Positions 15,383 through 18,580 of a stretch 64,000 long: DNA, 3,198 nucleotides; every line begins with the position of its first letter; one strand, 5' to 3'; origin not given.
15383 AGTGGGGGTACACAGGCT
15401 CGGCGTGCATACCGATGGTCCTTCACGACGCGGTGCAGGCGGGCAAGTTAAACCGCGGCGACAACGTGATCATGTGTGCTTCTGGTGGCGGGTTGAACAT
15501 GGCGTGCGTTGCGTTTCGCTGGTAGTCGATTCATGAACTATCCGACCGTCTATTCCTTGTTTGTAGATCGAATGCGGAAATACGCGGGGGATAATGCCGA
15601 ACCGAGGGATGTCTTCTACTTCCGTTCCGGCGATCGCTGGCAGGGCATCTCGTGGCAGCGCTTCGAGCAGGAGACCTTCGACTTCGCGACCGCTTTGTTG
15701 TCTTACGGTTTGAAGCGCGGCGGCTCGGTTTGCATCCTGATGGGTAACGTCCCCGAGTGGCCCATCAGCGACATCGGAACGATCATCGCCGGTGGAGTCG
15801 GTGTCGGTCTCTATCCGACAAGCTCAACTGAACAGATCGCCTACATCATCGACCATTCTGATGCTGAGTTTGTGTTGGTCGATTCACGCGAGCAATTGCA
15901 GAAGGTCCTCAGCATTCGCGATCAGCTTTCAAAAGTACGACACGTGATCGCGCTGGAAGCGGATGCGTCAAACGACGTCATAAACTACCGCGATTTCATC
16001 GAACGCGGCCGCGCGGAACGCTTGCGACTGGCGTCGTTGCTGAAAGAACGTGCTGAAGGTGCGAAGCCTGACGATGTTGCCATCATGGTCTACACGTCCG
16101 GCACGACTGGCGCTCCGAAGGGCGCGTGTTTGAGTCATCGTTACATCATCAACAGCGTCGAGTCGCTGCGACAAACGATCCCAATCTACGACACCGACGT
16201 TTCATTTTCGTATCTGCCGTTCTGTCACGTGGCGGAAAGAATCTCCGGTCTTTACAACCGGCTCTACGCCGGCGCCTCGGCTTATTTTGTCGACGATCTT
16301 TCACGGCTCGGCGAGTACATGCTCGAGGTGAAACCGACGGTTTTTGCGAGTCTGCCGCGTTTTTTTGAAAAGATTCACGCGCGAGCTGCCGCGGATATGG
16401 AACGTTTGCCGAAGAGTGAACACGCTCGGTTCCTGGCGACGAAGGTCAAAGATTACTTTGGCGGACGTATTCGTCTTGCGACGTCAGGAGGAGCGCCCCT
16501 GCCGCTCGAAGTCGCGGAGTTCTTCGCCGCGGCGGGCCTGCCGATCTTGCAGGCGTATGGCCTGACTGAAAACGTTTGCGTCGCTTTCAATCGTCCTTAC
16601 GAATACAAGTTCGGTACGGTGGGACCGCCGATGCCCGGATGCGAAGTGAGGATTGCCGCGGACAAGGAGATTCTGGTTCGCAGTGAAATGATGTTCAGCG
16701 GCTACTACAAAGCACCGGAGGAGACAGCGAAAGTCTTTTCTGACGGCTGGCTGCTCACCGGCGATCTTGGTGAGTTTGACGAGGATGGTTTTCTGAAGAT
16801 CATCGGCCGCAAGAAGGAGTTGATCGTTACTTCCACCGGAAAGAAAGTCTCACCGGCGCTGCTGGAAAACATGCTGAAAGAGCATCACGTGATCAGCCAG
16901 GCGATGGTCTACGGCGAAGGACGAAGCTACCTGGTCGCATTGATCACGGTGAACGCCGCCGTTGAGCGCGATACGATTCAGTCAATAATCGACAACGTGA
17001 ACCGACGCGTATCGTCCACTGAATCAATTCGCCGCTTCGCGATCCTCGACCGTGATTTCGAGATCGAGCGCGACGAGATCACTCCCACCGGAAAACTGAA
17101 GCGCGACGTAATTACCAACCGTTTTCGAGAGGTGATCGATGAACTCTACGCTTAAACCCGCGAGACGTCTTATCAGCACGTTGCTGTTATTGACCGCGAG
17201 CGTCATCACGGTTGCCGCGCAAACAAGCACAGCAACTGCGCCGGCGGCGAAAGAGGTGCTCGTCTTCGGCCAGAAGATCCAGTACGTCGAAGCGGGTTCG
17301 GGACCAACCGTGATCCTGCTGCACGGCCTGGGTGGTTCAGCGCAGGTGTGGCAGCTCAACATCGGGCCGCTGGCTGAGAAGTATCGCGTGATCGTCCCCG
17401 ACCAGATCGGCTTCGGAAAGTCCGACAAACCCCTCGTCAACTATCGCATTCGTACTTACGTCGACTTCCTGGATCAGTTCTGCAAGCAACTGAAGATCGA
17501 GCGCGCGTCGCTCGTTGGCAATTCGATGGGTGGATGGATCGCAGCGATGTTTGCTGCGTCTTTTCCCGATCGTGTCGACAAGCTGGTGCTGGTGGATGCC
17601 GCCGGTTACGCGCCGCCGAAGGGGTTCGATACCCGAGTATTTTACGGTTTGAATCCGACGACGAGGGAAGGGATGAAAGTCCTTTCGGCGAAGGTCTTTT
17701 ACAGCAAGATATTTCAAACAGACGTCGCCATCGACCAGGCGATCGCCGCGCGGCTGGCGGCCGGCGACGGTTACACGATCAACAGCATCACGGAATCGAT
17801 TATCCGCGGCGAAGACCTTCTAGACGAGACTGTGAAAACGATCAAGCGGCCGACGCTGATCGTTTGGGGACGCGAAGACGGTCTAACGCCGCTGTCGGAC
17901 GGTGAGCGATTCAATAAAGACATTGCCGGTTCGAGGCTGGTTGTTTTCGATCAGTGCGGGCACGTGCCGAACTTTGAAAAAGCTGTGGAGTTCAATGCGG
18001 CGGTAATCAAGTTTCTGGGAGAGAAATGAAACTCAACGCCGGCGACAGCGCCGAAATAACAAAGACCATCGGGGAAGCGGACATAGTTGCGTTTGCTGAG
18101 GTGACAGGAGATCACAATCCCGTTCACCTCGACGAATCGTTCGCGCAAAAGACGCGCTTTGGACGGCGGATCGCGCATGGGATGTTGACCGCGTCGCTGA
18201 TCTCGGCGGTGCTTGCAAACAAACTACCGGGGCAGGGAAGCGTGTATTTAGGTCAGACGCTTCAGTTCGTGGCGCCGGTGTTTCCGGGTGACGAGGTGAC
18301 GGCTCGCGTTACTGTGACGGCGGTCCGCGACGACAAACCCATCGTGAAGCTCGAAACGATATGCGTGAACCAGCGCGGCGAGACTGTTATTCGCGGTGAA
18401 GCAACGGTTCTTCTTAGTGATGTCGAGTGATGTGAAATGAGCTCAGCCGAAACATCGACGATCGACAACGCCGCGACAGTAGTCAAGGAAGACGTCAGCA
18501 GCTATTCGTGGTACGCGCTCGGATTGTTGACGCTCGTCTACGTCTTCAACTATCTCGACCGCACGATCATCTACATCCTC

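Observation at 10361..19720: Seven-gene, tightly coupled operon linking a TonB-dependent receptor to acyl-activating and acyl-modifying enzymes and an MFS transporter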

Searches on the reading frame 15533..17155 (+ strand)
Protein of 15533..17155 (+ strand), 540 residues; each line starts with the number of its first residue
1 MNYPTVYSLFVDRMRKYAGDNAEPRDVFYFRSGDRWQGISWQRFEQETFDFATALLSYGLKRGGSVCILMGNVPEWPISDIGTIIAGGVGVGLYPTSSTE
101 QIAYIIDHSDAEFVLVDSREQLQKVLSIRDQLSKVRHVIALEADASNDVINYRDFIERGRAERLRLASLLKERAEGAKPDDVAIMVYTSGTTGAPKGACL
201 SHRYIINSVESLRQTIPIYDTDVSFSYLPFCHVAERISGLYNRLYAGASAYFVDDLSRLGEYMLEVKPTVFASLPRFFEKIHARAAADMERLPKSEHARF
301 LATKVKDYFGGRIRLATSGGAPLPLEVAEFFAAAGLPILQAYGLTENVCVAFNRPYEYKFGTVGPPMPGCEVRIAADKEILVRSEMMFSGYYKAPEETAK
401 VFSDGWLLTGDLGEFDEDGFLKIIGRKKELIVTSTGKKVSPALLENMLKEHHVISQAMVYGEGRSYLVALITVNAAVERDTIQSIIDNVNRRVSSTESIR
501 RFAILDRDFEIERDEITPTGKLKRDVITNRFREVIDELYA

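Call 4: search_protein_families(library=pfam, proteins=[window:15533-17155:+], max_evalue=0.01)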
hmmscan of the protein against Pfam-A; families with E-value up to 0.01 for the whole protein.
window:15533-17155:+ (540 aa): 3 families
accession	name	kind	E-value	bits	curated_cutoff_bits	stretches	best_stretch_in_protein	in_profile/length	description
PF00501.34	AMP-binding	-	1.6e-72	244.8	29.9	1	24-392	9-384/384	AMP-binding enzyme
PF23562.2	AMP-binding_C_3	-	7.2e-15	55.9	20.8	1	429-540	2-121/124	AMP-binding enzyme C-terminal domain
PF13193.12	AMP-binding_C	-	0.007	17.7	24.5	0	444-506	2-67/76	AMP-binding enzyme C-terminal domain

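Call 5: search_protein_families(library=ncbifam, proteins=[window:15533-17155:+], max_evalue=0.01)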
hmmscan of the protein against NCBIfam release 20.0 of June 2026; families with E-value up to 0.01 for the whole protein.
window:15533-17155:+ (540 aa): 103 families (the best 25 are shown)
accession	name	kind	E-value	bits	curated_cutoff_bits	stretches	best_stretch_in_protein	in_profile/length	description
NF038343.1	ligase_FadD11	exception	4.1e-91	306.2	950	3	309-475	324-494/585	fatty acid--CoA ligase FadD11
NF004837.0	PRK06187.1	subfamily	7.7e-71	238.9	476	1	22-533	20-524/531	long-chain-fatty-acid--CoA ligase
NF041592.1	carboxyl_red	equivalog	1.7e-53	181.6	1300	1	31-539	70-619/1160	carboxylic acid reductase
NF005801.1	PRK07656.1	equivalog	7.8e-50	169.9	657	1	38-461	26-436/500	FadD3 family acyl-CoA ligase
NF005702.0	PRK07514.1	subfamily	1.2e-49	169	558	1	37-533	28-502/506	malonyl-CoA synthase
NF005714.0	PRK07529.1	subfamily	9.2e-49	166.3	632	1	27-461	49-508/640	acyl-CoA synthetase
NF005858.0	PRK07787.1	subfamily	1.4e-45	155.6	575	1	57-505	40-452/471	acyl-CoA synthetase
TIGR01923.1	menE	equivalog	2.6e-45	155.1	330.15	2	317-463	230-383/442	o-succinylbenzoate--CoA ligase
NF004114.0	PRK05605.1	equivalog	2.6e-45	154.8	766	1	144-525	190-563/575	long-chain-fatty-acid--CoA ligase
NF006181.0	PRK08314.1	subfamily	7.4e-43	146.6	705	2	38-251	49-275/563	long-chain-fatty-acid--CoA ligase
NF009233.0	PRK12583.1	subfamily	1.2e-42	146.1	832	2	37-233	44-254/558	fatty acid CoA ligase family protein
NF006182.0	PRK08316.1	subfamily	2.6e-40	138.4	663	2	39-254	37-245/523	fatty acyl-CoA synthetase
NF002966.0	PRK03640.1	equivalog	2.6e-39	135.1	556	2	308-463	251-417/483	o-succinylbenzoate--CoA ligase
NF052269.1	Staph_lig_FadD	equivalog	2.7e-39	134.8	650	1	40-467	29-432/499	long-chain-fatty-acid--CoA ligase FadD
NF004822.0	PRK06178.1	equivalog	6.8e-39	133.9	782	2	372-462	413-502/571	acyl-CoA synthetase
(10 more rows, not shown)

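Call 24: search_solved_structures(query=window:15533-17155:+, max_evalue=1e-20)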
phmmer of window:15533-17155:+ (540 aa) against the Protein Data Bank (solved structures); distinct sequences matched with E-value up to 1e-20: 56.
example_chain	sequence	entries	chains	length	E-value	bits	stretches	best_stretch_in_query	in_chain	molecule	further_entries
6oz1_A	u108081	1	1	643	1.2e-35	126.5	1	175-519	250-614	Oxidoreductase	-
5msc_A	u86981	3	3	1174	1.3e-33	119.8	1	177-521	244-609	Carboxylic acid reductase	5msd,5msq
3nyq_A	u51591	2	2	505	1.6e-33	119.5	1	175-464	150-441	Malonyl-CoA Ligase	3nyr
5ie0_A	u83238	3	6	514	2.2e-32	115.8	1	57-533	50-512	Oxalate--CoA ligase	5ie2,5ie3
5msp_A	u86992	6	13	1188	5.1e-31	111.2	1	149-540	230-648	Thioester reductase domain-containing protein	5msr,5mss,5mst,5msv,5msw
5mso_A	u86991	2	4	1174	1.2e-30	110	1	154-519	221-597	Carboxylic acid reductase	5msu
6k4c_A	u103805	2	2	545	1.5e-30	109.7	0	307-501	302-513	Ancestral luciferase AncLamp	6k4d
6abh_A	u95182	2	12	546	2.2e-28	102.5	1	44-527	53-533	Red-bioluminescence eliciting luciferase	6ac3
5bsw_A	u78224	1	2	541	2.6e-28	102.3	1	51-521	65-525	4-coumarate--CoA ligase 2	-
5u95_A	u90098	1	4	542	5.7e-28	101.2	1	51-521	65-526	4-coumarate--CoA ligase 2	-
5bsm_A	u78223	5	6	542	5.8e-28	101.2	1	51-521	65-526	4-coumarate--CoA ligase 2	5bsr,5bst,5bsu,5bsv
3r44_A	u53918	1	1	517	8.7e-28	100.6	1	52-530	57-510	fatty acyl CoA synthetase FADD13 (FATTY-ACYL-CoA SYNTHETASE)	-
6qjz_A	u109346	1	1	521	9.6e-28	100.4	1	52-463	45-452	oxalyl CoA-synthetase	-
4fuq_A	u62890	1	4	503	6.7e-27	97.7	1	50-463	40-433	Malonyl CoA synthetase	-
3a9u_A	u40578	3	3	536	7.3e-27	97.5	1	51-526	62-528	4-coumarate--CoA ligase | 4-coumarate:CoA ligase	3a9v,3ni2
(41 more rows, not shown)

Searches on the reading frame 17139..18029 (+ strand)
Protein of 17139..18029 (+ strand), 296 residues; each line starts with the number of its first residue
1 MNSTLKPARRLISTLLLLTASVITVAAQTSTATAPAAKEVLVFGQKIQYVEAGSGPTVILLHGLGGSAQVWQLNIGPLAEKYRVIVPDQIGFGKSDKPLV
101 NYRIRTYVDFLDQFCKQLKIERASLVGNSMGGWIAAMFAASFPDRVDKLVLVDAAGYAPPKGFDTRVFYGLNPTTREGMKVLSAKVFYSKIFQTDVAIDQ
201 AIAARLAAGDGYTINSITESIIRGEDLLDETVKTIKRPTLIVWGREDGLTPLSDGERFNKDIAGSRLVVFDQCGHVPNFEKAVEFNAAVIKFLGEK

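Call 4: search_protein_families(library=pfam, proteins=[window:17139-18029:+], max_evalue=0.01)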
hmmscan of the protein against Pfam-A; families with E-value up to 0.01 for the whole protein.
window:17139-18029:+ (296 aa): 7 families
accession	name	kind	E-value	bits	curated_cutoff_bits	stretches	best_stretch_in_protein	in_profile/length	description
PF00561.26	Abhydrolase_1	-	4.9e-37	128.4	25.8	1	56-282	1-245/245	alpha/beta hydrolase fold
PF12697.13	Abhydrolase_6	-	1.4e-22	81.9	26.3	1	58-288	1-217/217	Alpha/beta hydrolase family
PF12146.15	Hydrolase_4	-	5.4e-17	62.3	27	1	57-281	6-238/239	Serine aminopeptidase, S33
PF07819.20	PGAP1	-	0.00036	20.8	24.3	0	116-169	86-145/233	PGAP1-like alpha/beta domain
PF03096.20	Ndr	-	0.0013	18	23.3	1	111-246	89-229/283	Ndr family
PF08386.16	Abhydrolase_4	-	0.0025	18.3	21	1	233-279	31-77/103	TAP-like protein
PF00756.26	Esterase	-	0.0091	16.2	22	0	117-147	112-141/251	Putative esterase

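Call 5: search_protein_families(library=ncbifam, proteins=[window:17139-18029:+], max_evalue=0.01)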
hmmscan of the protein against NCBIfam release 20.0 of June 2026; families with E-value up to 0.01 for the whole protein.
window:17139-18029:+ (296 aa): 42 families (the best 25 are shown)
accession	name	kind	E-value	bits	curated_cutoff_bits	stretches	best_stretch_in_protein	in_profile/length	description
NF045632.1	hydroxlase_HsaD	equivalog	7.3e-43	146.6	400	1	30-294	7-289/290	4,5:9,10-diseco-3-hydroxy-5,9,17-trioxoandrosta-1(10),2-diene-4-oate hydrolase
TIGR02427.1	protocat_pcaD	equivalog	5.9e-37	127.4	255.85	1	52-293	10-250/251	3-oxoadipate enol-lactonase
NF011457.0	PRK14875.1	equivalog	1.2e-36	126.5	307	1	27-294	102-370/372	acetoin dehydrogenase dihydrolipoyllysine-residue acetyltransferase subunit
TIGR03343.1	biphenyl_bphD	equivalog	1.3e-35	123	462.15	1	45-293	20-280/282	2-hydroxy-6-oxo-6-phenylhexa-2,4-dienoate hydrolase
NF051488.1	bifunc_PcaDC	exception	1.5e-34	119.8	390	1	54-295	11-252/375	bifunctional 3-oxoadipate enol-lactonase/4-carboxymuconolactone decarboxylase PcaDC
NF050089.1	i_nPHAscl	equivalog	6.3e-28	97.7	300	2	44-157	6-120/288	intracellular short-chain-length polyhydroxyalkanoate depolymerase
NF051487.1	bifunc_PcaCD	exception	1.3e-26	93.7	430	1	50-294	165-412/413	bifunctional 4-carboxymuconolactone decarboxylase/3-oxoadipate enol-lactonase PcaCD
NF002938.0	PRK03592.1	equivalog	6.6e-25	88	241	1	30-156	5-131/298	haloalkane dehalogenase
TIGR03611.1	RutD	equivalog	4.1e-24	85.3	238.5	2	54-156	12-115/258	pyrimidine utilization protein D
TIGR01250.1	pro_imino_pep_2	subfamily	5.2e-22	78.8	167.65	2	50-153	20-128/288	proline iminopeptidase-family hydrolase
TIGR01738.1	bioH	equivalog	1.2e-21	77.5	206.95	2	55-154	3-98/245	pimeloyl-ACP methyl ester esterase BioH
TIGR03695.1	menH_SHCHC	equivalog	1.2e-20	74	208.55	1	55-154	2-104/252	2-succinyl-6-hydroxy-2,4-cyclohexadiene-1-carboxylate synthase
NF052614.1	AB_fold_OlsI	equivalog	2.5e-20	73.1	385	1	53-295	15-257/272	ornithine lipid biosynthesis O-acyltransferase OlsI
NF058580.1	lipase_V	equivalog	2e-19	70.2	300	1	50-271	20-217/230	EstV family lipase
NF045948.1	ProImpepThrmp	equivalog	1e-17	64.5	500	2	46-151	13-125/291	proline iminopeptidase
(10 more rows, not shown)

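Call 21: search_solved_structures(query=window:17139-18029:+, max_evalue=1e-8)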
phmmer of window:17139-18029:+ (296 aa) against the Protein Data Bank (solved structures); distinct sequences matched with E-value up to 1e-8: 244 (the best 60 are shown).
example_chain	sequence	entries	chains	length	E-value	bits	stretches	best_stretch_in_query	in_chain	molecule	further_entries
1iun_A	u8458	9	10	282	1.4e-36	129.2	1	36-295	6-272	meta-Cleavage product hydrolase | 2-hydroxy-6-oxo-7-methylocta-2,4-dienoate hydrolase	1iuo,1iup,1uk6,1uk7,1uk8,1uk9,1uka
2d0d_A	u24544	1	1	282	1.8e-36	128.7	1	36-295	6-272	2-hydroxy-6-oxo-7-methylocta-2,4-dienoate hydrolase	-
2og1_A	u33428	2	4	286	6e-32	113.9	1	42-293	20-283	2-hydroxy-6-oxo-6-phenylhexa-2,4-dienoate hydrolase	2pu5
2puh_A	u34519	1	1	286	1.6e-31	112.6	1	42-293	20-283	2-hydroxy-6-oxo-6-phenylhexa-2,4-dienoate hydrolase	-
2rht_A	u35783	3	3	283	2.4e-31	112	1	46-293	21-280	2-hydroxy-6-oxo-6-phenylhexa-2,4-dienoate hydrolase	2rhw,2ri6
2vf2_A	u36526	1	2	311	3.3e-31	111.5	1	35-294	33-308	2-HYDROXY-6-OXO-6-PHENYLHEXA-2,4-DIENOATE HYDROLASE BPHD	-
7zjt_A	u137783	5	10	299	4.7e-31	111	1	39-294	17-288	4,5:9,10-diseco-3-hydroxy-5,9,17-trioxoandrosta-1(10),2-diene-4-oate hydrolase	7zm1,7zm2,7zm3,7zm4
5jz9_A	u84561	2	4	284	5.6e-31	110.8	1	40-294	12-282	4,5:9,10-diseco-3-hydroxy-5,9,17-trioxoandrosta-1(10),2-diene-4-oate hydrolase | 2-hydroxy-6-oxo-6-phenylhexa-2,4-dienoate hydrolase BphD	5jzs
3v1k_A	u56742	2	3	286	7.9e-31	110.3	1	42-293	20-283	2-hydroxy-6-oxo-6-phenylhexa-2,4-dienoate hydrolase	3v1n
5jzb_A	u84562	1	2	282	8.8e-31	110.1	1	40-294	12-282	4,5:9,10-diseco-3-hydroxy-5,9,17-trioxoandrosta-1(10),2-diene-4-oate hydrolase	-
2wud_A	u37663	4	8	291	1.1e-30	109.7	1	39-294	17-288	2-HYDROXY-6-OXO-6-PHENYLHEXA-2,4-DIENOATE HYDROLASE BPHD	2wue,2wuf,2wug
3v1l_A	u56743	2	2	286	2.1e-30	108.9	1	42-293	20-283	2-hydroxy-6-oxo-6-phenylhexa-2,4-dienoate hydrolase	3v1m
2pu7_A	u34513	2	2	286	4e-30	108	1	42-293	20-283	2-hydroxy-6-oxo-6-phenylhexa-2,4-dienoate hydrolase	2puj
6i8w_A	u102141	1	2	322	1.8e-29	105.8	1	36-284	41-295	Alpha/beta fold hydrolase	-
1u2e_A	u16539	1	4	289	2.1e-28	102.3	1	46-294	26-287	2-hydroxy-6-ketonona-2,4-dienedioic acid hydrolase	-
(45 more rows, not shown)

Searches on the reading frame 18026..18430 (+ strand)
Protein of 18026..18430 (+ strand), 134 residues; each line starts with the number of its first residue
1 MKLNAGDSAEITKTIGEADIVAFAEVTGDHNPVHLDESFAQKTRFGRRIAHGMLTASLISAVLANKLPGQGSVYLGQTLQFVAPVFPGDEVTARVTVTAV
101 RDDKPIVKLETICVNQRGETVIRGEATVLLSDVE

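Call 4: search_protein_families(library=pfam, proteins=[window:18026-18430:+], max_evalue=0.01)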
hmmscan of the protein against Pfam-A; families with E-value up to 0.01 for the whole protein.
window:18026-18430:+ (134 aa): 3 families
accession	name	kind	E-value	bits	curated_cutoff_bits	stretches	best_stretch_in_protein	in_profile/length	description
PF01575.25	MaoC_dehydratas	-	1.4e-29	102.6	27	1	10-107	13-111/123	MaoC like domain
PF13452.11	FAS1_DH_region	-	4.2e-15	56.5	22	1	9-122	8-130/132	FAS1-like, dehydratase domain region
PF03061.28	4HBT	-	0.00067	20.4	20.6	1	62-101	23-60/79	Thioesterase superfamily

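Call 5: search_protein_families(library=ncbifam, proteins=[window:18026-18430:+], max_evalue=0.01)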
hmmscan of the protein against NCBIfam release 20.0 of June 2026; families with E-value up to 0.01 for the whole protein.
window:18026-18430:+ (134 aa): 8 families
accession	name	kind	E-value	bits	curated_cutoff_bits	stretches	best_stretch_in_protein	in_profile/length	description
NF006045.0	PRK08190.1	subfamily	1.9e-42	145.7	282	1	3-129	14-140/467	bifunctional enoyl-CoA hydratase/phosphate acetyltransferase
TIGR02278.1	PaaN-DH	equivalog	1.8e-15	56.3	562.8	1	3-123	528-655/664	phenylacetic acid degradation bifunctional protein PaaZ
NF040620.1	fused_HadA_HadB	exception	4.7e-15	55.9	350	2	13-65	210-262/329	fused (3R)-hydroxyacyl-ACP dehydratase subunits HadA/HadB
NF010246.0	PRK13693.1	equivalog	1.6e-10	41.1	203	1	10-114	17-122/142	(3R)-hydroxyacyl-ACP dehydratase subunit HadB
NF038241.1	RipB_Ich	equivalog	2e-10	40.8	340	1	12-130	38-162/175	(R)-specific enoyl-CoA hydratase RipB/Ich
NF040624.1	HadA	equivalog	4.4e-07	30.3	180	1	15-129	13-136/144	(3R)-hydroxyacyl-ACP dehydratase subunit HadA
NF010245.0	PRK13692.1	equivalog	0.0023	17.8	232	1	73-124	85-138/159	(3R)-hydroxyacyl-ACP dehydratase subunit HadA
NF010244.0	PRK13691.1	exception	0.0044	16.9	221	1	73-128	85-142/166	(3R)-hydroxyacyl-ACP dehydratase subunit HadC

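Call 25: search_solved_structures(query=window:18026-18430:+, max_evalue=1e-8)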
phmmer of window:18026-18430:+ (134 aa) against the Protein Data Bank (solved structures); distinct sequences matched with E-value up to 1e-8: 9.
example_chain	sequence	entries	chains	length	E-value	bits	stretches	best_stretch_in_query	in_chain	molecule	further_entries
1iq6_A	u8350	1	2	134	4.2e-38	133.2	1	3-130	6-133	(R)-SPECIFIC ENOYL-COA HYDRATASE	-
5cpg_A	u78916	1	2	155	8e-32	113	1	2-130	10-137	(R)-specific enoyl-CoA hydratase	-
3ir3_A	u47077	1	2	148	6.8e-26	93.8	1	2-130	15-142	3-hydroxyacyl-thioester dehydratase 2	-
2b3m_A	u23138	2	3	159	1.4e-20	76.6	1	4-109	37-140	hypothetical protein AF1124 | putative dehydratase AF1124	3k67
4ffu_A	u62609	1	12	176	3.6e-14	56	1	13-127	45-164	oxidase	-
1q6w_A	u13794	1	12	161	1e-13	54.5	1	11-125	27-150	monoamine oxidase regulatory protein, putative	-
3exz_A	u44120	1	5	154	6.8e-12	48.6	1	15-129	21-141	MaoC-like dehydratase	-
6jql_A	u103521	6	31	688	5.5e-11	45.7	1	3-97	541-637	Bifunctional protein PaaZ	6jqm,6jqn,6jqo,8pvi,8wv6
4rv2_B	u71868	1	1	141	1.7e-09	40.9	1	10-116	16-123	MaoC family protein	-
